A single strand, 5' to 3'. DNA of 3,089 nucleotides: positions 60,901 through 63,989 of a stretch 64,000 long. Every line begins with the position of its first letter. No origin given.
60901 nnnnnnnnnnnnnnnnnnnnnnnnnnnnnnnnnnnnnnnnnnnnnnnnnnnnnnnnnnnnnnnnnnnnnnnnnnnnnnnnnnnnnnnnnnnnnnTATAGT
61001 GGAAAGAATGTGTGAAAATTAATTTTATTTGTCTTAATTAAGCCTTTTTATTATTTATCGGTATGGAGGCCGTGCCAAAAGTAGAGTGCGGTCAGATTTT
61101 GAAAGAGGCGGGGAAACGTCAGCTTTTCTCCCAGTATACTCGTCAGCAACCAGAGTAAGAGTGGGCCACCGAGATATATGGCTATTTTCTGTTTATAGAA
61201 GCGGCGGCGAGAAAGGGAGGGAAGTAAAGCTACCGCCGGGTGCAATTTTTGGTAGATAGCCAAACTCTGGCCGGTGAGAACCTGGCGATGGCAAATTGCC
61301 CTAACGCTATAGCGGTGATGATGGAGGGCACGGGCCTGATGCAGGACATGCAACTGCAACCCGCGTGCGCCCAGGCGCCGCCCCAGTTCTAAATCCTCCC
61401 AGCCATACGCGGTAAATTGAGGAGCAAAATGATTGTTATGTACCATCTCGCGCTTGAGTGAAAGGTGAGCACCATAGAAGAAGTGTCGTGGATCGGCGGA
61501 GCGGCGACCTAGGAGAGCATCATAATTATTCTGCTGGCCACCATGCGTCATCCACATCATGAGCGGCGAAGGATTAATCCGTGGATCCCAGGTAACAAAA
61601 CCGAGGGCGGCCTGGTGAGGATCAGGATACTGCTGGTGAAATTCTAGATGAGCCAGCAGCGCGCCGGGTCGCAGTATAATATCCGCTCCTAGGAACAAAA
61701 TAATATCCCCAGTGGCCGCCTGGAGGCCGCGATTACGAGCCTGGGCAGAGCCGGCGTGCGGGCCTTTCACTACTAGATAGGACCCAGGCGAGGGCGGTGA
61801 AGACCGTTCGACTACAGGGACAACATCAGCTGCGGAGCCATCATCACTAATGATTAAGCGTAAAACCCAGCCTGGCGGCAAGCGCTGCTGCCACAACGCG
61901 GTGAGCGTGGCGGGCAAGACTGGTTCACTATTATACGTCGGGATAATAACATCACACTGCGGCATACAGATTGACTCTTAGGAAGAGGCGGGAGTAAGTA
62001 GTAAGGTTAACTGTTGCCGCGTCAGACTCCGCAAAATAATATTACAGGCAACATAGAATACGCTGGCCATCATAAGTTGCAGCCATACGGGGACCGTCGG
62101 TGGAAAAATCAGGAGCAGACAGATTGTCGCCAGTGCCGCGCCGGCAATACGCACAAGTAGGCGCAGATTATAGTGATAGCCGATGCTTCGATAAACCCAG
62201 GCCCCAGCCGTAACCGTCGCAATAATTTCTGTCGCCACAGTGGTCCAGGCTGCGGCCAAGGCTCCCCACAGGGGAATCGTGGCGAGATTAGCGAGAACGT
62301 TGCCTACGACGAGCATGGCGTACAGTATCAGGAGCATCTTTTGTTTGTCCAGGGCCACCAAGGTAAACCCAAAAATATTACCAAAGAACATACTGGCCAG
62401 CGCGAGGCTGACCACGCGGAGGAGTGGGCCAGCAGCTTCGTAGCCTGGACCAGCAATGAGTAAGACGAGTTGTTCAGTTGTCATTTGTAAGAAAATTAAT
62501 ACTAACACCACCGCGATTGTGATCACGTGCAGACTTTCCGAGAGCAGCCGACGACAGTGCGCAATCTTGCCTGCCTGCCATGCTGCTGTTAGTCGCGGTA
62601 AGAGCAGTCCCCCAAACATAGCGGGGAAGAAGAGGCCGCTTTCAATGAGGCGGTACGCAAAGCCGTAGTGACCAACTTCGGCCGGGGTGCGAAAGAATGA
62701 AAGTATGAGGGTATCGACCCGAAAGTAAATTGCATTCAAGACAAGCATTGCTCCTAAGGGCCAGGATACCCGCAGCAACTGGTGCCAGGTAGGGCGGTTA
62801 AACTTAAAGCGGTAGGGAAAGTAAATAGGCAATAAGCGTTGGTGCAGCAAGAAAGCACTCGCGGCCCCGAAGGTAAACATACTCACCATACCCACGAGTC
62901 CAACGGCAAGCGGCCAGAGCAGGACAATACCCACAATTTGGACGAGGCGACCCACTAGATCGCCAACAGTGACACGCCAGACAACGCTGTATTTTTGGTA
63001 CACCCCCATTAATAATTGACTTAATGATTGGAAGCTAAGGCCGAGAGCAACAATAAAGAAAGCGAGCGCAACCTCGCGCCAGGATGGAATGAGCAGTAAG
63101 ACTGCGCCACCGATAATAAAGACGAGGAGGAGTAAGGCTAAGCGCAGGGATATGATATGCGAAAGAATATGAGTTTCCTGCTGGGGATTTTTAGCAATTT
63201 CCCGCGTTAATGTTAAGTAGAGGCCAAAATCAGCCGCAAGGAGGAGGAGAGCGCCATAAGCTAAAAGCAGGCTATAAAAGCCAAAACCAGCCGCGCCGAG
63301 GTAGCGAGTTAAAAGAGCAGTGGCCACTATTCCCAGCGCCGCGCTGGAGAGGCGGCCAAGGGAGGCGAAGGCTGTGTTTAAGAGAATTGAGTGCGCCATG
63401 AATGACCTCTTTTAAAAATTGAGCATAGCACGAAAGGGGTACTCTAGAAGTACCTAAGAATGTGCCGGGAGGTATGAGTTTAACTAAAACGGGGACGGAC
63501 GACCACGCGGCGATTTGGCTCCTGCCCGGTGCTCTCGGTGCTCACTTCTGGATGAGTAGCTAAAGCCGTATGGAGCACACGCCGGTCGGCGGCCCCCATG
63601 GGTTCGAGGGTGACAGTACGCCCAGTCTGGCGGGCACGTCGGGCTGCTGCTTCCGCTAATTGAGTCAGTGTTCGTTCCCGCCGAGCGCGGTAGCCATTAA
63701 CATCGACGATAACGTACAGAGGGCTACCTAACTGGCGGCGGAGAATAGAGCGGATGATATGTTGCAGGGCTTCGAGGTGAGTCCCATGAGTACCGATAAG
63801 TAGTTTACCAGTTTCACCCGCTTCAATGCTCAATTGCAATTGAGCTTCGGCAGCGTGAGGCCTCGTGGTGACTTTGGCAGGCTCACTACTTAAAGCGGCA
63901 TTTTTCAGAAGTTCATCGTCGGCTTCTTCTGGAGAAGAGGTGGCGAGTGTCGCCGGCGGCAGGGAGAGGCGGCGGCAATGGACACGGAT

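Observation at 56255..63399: Glycan-assembly locus (two Wzy_C ligase-like proteins, three GT2, Wzx flippase) convergent on and overlapping the pilin gene: candidate pilin/surface-protein O-glycosylation system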

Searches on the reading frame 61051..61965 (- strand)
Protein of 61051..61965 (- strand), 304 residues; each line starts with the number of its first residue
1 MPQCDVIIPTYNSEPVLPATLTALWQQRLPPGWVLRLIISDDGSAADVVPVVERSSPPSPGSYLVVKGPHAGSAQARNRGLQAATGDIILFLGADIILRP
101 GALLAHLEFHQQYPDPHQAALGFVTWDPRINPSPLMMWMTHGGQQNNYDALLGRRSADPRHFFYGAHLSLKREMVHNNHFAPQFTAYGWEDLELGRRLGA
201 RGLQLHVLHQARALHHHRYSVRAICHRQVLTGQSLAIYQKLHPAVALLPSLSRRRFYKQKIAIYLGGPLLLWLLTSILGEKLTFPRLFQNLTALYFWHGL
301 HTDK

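Call 3: search_protein_families(library=pfam, proteins=[window:61051-61965:-], max_evalue=0.01)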
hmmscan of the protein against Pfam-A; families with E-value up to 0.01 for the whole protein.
window:61051-61965:- (304 aa): 4 families
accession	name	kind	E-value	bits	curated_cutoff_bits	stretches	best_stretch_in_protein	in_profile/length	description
PF00535.33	Glycos_transf_2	-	1.3e-19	71.2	23.3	1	6-115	2-108/168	Glycosyl transferase family 2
PF13641.12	Glyco_tranf_2_3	-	1.6e-11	45.1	27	1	2-221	1-217/230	Glycosyltransferase like family 2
PF10111.15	Glyco_tranf_2_2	-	0.00038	20.5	27.3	1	6-106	2-102/276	Glycosyltransferase like family 2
PF13506.12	Glyco_transf_21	-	0.00056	19.9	21.7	1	79-229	24-170/174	Glycosyl transferase family 21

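Call 20: search_protein_families(library=ncbifam, proteins=[window:61051-61965:-], max_evalue=0.1)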
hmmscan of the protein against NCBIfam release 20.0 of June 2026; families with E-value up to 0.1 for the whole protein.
window:61051-61965:- (304 aa): 15 families
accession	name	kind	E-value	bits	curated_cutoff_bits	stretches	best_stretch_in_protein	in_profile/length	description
NF041875.1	EPS_EpsD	equivalog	1.9e-34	119.6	370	1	5-247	2-239/325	exopolysaccharide biosynthesis glycosyltransferase EpsD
TIGR03965.1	mycofact_glyco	equivalog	6.4e-15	55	280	2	3-105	75-174/467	mycofactocin biosynthesis glycosyltransferase MftF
NF050819.1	PolSacchBiosHfsG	equivalog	4.5e-11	42.4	500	1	2-214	12-217/302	polysaccharide biosynthesis protein HfsG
NF007482.0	PRK10073.1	equivalog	3.7e-10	39.3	423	1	3-101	7-101/334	glycosyltransferase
TIGR04283.1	glyco_like_mftF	equivalog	4e-10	39.6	182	1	6-232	3-202/221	TIGR04283 family arsenosugar biosynthesis glycosyltransferase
NF038302.1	EPS_HpsE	equivalog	2.1e-08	33.5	300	1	6-115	5-116/307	hormogonium polysaccharide biosynthesis glycosyltransferase HpsE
NF047683.1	TeichurnBiosyTuaG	equivalog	2.9e-08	33.7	400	1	2-127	6-124/252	teichuronic acid biosynthesis protein TuaG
NF038299.1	EPS_HpsN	equivalog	1.5e-07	30.7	425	1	3-115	2-111/317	hormogonium polysaccharide biosynthesis glycosyltransferase HpsN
TIGR03937.1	PgaC_IcaA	equivalog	1.9e-06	27.1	422.3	1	2-131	45-166/407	poly-beta-1,6-N-acetyl-D-glucosamine synthase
NF050050.1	ProtGlycPglI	equivalog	1.3e-05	24.8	500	1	1-107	1-105/306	GalNAc(5)-diNAcBac-PP-undecaprenol beta-1,3-glucosyltransferase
TIGR03111.1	glyc2_xrt_Gpos1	hypoth_equivalog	2.9e-05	23.1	363.95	1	1-108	48-154/439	TIGR03111 family XrtG-associated glycosyltransferase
TIGR04242.1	nodulat_NodC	equivalog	0.00033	19.7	550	1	1-101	47-147/395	chitooligosaccharide synthase NodC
NF007986.1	PRK10714.1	equivalog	0.008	15.2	529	1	4-99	8-104/316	undecaprenyl-phosphate 4-deoxy-4-formamido-L-arabinose transferase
TIGR03030.1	CelA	equivalog_domain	0.049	11.6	699.1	1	1-45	130-174/714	UDP-forming cellulose synthase catalytic subunit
NF010496.0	PRK13915.1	equivalog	0.083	11.9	262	0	6-97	35-128/307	glucosyl-3-phosphoglycerate synthase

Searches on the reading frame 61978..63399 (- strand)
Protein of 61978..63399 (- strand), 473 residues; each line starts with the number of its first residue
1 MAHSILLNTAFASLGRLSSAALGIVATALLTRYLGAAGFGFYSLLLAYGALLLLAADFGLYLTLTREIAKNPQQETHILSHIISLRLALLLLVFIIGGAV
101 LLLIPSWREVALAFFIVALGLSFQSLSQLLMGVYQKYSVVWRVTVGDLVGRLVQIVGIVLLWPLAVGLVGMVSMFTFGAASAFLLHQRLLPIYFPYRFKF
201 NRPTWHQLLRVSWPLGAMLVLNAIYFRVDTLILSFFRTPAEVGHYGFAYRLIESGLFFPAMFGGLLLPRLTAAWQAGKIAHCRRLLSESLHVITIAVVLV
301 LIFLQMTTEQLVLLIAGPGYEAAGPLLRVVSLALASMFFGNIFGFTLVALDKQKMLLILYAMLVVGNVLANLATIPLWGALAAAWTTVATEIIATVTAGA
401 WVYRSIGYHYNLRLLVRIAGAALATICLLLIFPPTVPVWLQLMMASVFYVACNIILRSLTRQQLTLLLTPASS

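Call 3: search_protein_families(library=pfam, proteins=[window:61978-63399:-], max_evalue=0.01)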
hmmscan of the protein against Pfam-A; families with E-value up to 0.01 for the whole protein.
window:61978-63399:- (473 aa): 1 family
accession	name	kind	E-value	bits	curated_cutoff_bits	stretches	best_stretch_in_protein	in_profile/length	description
PF01943.22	Polysacc_synt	-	4.8e-21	75.9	28.2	1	7-271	3-271/274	Polysaccharide biosynthesis protein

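Call 20: search_protein_families(library=ncbifam, proteins=[window:61978-63399:-], max_evalue=0.1)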
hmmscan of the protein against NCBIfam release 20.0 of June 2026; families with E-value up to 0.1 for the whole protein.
window:61978-63399:- (473 aa): 2 families
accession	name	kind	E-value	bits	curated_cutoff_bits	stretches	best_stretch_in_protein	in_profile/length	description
NF041871.1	Wzx_EPS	equivalog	3.7e-11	42.4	800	1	21-456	20-460/492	exopolysaccharide biosynthesis flippase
NF004284.0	PRK05693.1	equivalog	0.024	14.2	326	1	304-384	66-146/274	SDR family oxidoreductase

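Call 65: search_solved_structures(query=window:61978-63399:-, max_evalue=1)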
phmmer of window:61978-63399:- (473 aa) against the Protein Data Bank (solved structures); distinct sequences matched with E-value up to 1: 0.

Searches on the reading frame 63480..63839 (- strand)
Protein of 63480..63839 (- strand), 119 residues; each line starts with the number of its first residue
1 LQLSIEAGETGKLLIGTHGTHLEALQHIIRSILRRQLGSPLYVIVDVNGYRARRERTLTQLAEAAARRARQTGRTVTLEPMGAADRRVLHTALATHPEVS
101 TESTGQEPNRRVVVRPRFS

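Call 3: search_protein_families(library=pfam, proteins=[window:63480-63839:-], max_evalue=0.01)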
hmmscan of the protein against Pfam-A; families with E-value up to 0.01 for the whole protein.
window:63480-63839:- (119 aa): 2 families
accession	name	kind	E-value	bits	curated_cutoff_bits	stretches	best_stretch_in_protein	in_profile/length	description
PF01424.28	R3H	-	1.1e-19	70.6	26.8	1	57-116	2-60/60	R3H domain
PF13083.13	KH_KhpA-B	-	0.003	17.9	32.1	1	3-36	33-65/73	KhpA/KhpB, KH domain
